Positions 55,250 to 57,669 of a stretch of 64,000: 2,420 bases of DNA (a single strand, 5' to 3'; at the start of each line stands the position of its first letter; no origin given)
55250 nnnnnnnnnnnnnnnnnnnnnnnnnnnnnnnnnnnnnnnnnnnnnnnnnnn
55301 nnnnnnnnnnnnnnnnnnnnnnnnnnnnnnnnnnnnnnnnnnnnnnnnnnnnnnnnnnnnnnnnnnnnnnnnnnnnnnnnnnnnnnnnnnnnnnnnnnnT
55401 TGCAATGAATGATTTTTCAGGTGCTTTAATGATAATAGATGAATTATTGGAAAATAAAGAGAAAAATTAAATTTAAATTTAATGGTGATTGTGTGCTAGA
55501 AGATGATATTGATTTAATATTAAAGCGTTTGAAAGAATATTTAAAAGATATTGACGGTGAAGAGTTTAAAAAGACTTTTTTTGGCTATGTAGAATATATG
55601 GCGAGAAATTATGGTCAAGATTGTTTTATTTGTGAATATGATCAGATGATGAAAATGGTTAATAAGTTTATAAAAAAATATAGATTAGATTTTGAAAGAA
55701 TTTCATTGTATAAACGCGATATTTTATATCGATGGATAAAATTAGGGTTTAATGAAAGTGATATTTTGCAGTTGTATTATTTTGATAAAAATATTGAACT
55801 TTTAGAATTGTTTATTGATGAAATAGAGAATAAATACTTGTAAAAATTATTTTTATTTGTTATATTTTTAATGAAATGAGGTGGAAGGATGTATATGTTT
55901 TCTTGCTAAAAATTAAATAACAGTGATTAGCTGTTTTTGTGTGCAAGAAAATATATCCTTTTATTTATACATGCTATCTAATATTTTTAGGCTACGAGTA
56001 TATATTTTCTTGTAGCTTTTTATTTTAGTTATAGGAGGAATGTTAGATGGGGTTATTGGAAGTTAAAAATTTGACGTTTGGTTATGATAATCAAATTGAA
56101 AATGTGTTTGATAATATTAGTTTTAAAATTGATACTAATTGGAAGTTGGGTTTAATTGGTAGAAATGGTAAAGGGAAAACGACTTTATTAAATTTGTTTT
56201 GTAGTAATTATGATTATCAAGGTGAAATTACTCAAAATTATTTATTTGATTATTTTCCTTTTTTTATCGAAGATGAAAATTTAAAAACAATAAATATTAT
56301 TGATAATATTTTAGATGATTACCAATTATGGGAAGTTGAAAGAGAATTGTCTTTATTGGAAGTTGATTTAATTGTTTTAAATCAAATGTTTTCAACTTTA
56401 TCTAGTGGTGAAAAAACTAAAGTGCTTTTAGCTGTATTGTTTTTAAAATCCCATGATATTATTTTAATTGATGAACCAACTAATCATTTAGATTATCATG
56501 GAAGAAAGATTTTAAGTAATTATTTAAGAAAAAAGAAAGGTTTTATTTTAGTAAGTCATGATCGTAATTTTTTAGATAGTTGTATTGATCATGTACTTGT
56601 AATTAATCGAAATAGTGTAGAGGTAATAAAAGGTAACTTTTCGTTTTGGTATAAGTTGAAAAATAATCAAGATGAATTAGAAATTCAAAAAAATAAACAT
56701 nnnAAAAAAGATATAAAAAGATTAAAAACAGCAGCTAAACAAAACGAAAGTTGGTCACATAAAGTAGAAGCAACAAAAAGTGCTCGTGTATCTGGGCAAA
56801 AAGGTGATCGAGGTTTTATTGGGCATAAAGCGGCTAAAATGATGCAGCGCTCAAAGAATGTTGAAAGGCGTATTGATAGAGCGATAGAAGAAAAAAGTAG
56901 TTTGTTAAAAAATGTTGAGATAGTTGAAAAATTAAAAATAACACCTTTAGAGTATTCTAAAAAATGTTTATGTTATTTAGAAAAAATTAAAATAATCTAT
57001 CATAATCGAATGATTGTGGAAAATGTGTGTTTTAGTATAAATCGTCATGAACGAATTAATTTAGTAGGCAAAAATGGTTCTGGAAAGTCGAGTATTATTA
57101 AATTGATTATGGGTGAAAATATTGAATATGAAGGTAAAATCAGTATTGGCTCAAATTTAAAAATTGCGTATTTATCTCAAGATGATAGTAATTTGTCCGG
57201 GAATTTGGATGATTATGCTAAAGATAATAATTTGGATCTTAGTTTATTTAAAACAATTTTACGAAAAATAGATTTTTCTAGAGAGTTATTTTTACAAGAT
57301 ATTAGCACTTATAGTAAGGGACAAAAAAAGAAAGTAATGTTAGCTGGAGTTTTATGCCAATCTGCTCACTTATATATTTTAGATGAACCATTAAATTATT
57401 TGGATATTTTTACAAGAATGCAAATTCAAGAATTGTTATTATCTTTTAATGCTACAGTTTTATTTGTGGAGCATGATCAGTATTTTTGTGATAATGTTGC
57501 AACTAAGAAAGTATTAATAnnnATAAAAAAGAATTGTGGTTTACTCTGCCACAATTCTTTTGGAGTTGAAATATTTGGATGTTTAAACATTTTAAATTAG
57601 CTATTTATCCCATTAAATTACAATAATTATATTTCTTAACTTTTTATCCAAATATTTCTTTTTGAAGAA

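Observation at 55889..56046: Leader peptide (MYMFSC) plus terminator hairpin upstream of the ABC-F gene: candidate ribosome-mediated attenuator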

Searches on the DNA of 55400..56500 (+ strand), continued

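Call 63: search_with_rna_model(model_id=R1, source=L117, max_evalue=10, filters=off, show_alignments=1)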
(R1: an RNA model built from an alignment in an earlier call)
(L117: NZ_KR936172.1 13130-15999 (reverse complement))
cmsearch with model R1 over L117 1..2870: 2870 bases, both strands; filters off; matches with E-value up to 10: 17.
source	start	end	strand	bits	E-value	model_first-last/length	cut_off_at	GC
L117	462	549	+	36.2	7.1e-07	1-155/155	no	0.27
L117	321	419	+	17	0.0088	1-155/155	no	0.31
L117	514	559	-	14.3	0.033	102-147/155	no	0.3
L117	1776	1850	-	9.6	0.33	1-155/155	no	0.25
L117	2465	2585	+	8.4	0.6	1-155/155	no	0.33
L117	2631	2730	+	8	0.72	1-155/155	no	0.32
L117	683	739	+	6.5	1.5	1-155/155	no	0.23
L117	2448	2551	-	6.4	1.5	1-155/155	no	0.31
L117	1728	1830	+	5.7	2.3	1-155/155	no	0.28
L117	638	720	-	5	3.1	1-155/155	no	0.25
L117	942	1036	+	4.2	4.6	1-155/155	no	0.32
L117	2630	2793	-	4.1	4.8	1-155/155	no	0.32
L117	1529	1609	-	4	5.2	1-155/155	no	0.35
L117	1158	1202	+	3.4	6.8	1-155/155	no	0.33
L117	2050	2155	+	3.3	7.3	1-155/155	no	0.28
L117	2110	2159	-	2.9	8.8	20-83/155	no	0.32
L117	1309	1401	-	2.9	8.9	1-155/155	no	0.34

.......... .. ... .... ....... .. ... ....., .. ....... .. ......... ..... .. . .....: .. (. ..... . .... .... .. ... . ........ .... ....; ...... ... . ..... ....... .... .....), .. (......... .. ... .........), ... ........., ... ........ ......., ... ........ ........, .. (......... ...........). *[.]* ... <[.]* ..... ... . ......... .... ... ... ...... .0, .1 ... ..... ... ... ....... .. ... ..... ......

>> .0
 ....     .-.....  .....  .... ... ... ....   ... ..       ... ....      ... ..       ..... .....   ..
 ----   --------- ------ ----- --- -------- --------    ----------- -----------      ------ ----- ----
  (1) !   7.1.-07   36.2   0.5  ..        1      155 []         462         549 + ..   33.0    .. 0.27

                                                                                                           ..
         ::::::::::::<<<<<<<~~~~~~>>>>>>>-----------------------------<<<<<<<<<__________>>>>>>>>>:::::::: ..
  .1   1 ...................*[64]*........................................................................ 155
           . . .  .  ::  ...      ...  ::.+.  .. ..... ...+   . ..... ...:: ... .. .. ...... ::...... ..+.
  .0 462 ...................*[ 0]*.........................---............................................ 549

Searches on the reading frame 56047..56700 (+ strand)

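Call 6: search_protein_families(library=ncbifam, proteins=[window:56047-56700:+], max_evalue=0.001)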
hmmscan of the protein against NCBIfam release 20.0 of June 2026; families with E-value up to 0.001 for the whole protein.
window:56047-56700:+ (218 aa): 174 families (the best 25 are shown)
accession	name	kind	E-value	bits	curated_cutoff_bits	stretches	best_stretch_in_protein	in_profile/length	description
NF000167.2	ABCF_Lsa_all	exception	1.1e-90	304.9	750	1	1-217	1-217/492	Lsa family ABC-F type ribosomal protection protein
NF000355.4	ribo_prot_ABC_F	equivalog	3.8e-57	194.3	380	1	6-216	3-217/499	ribosomal protection-like ABC-F family protein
TIGR03719.1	ABC_ABC_ChvD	subfamily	6.5e-31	107.5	806.75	2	80-216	122-261/552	energy-dependent translational throttle protein EttA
NF008775.0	PRK11819.1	equivalog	3.7e-30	105.1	599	2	79-215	123-262/556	energy-dependent translational throttle protein EttA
NF000168.2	ABCF_Msr_all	exception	5.7e-27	94.4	680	1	4-209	6-193/487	Msr family ABC-F type ribosomal protection protein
NF000169.2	ABCF_Sal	exception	8e-27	94.1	725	1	19-207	15-221/542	Sal family ABC-F type ribosomal protection protein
NF000170.2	ABCF_Vga_all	exception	3e-26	92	725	1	4-209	4-171/521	Vga family ABC-F type ribosomal protection protein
NF050005.1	ABC_ATPase_Uup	equivalog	5.8e-25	87.6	900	2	75-217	113-257/636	ATP-binding cassette ATPase Uup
NF011646.0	PRK15064.1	equivalog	8.3e-25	87.2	762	1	4-203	320-525/530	ABC-F family ATPase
NF043038.1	ABCF_CplR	exception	9.1e-25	87.3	780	1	3-216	286-499/544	ABC-F type ribosomal protection protein CplR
NF008358.0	PRK11147.1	equivalog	1e-22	80.2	936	2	75-217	113-257/635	ABC transporter ATP-binding protein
NF007921.0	PRK10636.1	equivalog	1.4e-22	79.7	917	2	79-201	107-234/638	ABC transporter ATP-binding protein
NF000514.1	ABCF_OptrA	exception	7.8e-22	77.3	1450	2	113-207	178-273/655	ABC-F type ribosomal protection protein OptrA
NF041774.1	tung_ATPbind_TupC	equivalog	4.4e-21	75.2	400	2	89-188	101-204/319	tungstate ABC transporter ATP-binding protein TupC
TIGR03375.1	type_I_sec_LssB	subfamily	5.1e-21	74.6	693.1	2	2-57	464-519/696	type I secretion system permease/ATPase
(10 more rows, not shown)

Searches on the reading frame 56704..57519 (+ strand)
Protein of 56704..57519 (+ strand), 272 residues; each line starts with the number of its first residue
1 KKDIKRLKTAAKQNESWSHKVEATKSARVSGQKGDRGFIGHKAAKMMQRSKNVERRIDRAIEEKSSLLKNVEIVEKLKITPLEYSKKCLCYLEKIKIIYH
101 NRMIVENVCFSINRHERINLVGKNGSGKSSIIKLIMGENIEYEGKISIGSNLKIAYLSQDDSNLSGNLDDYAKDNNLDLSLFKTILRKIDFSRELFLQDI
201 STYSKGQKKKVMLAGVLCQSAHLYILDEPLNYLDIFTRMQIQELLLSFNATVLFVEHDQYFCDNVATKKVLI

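Call 6: search_protein_families(library=ncbifam, proteins=[window:56704-57519:+], max_evalue=0.001)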
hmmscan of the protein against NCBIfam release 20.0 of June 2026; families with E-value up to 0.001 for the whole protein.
window:56704-57519:+ (272 aa): 172 families (the best 25 are shown)
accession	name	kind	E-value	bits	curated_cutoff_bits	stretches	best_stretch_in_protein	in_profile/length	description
NF000167.2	ABCF_Lsa_all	exception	1.7e-104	350.5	750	1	1-270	220-490/492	Lsa family ABC-F type ribosomal protection protein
NF000355.4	ribo_prot_ABC_F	equivalog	3.6e-74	250.4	380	1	1-270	221-497/499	ribosomal protection-like ABC-F family protein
NF000169.2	ABCF_Sal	exception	3.3e-42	144.9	725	1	1-267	234-496/542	Sal family ABC-F type ribosomal protection protein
NF000170.2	ABCF_Vga_all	exception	7.4e-33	113.8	725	1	4-270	185-451/521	Vga family ABC-F type ribosomal protection protein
NF050005.1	ABC_ATPase_Uup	equivalog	3.9e-31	107.9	900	1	68-269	298-507/636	ATP-binding cassette ATPase Uup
NF000168.2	ABCF_Msr_all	exception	2.1e-30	105.8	680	1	5-269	208-475/487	Msr family ABC-F type ribosomal protection protein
NF008358.0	PRK11147.1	equivalog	3.7e-29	101.5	936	1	56-268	286-506/635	ABC transporter ATP-binding protein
NF043038.1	ABCF_CplR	exception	3.6e-27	95.3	780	1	43-266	241-463/544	ABC-F type ribosomal protection protein CplR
TIGR03719.1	ABC_ABC_ChvD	subfamily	5.4e-27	94.6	806.75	1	56-268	289-509/552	energy-dependent translational throttle protein EttA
NF008775.0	PRK11819.1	equivalog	1.1e-26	93.5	599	1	55-268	290-511/556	energy-dependent translational throttle protein EttA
NF011646.0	PRK15064.1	equivalog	9.6e-24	83.7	762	1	89-269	319-505/530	ABC-F family ATPase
NF000514.1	ABCF_OptrA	exception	1.1e-23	83.4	1450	1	104-269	360-529/655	ABC-F type ribosomal protection protein OptrA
NF045691.1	ABCF_VgaF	exception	1.7e-23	83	975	1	2-271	182-451/459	ABC-F type ribosomal protection protein Vga(F)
NF040873.1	AztA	equivalog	2.6e-22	79.3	220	2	181-260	99-180/191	zinc ABC transporter ATP-binding protein AztA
NF007921.0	PRK10636.1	equivalog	4.9e-22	77.9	917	2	87-161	310-384/638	ABC transporter ATP-binding protein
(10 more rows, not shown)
